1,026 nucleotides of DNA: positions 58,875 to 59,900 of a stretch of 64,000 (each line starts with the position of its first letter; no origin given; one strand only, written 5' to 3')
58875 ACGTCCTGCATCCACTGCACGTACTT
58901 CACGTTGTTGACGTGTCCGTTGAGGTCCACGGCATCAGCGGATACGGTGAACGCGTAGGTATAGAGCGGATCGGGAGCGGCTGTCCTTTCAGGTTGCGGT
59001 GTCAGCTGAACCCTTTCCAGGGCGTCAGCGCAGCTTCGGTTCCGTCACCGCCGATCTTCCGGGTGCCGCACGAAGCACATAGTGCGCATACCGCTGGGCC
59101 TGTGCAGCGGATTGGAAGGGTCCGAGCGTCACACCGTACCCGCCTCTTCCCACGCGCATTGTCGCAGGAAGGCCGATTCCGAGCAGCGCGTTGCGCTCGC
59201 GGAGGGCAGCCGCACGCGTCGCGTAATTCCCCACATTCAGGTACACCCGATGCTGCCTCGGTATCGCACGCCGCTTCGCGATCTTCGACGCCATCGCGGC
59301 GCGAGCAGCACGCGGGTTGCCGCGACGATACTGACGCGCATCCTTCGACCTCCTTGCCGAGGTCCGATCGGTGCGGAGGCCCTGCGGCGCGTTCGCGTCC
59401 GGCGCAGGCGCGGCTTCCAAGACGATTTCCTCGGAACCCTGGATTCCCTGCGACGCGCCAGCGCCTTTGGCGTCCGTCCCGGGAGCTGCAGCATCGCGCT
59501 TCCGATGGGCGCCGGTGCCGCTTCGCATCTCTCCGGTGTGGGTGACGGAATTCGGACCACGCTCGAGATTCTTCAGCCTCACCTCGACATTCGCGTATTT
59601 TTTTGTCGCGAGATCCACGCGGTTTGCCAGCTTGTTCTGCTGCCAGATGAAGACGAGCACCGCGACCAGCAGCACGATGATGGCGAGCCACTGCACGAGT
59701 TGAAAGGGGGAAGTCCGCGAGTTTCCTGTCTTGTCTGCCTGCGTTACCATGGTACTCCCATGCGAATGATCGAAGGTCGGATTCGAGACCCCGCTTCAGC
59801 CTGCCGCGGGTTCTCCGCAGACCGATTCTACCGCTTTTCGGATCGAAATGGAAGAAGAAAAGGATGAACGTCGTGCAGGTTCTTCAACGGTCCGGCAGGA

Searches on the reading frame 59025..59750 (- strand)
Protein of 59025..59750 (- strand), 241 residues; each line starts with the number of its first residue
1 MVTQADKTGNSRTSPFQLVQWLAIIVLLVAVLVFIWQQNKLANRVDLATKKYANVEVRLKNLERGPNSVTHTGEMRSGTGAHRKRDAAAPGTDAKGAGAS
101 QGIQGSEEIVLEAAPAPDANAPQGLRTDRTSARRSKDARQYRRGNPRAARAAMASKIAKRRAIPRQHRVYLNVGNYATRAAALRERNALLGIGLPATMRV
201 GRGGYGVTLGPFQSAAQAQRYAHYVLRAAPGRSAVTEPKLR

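Call 63: search_protein_families(library=pfam, max_evalue=0.001, proteins=[window:59025-59750:-])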
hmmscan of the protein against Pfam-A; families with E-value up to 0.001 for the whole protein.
window:59025-59750:- (241 aa): 1 family
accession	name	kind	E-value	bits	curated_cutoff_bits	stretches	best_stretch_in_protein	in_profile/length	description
PF05036.18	SPOR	-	8.8e-07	29.6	21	1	169-227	5-65/76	SPOR domain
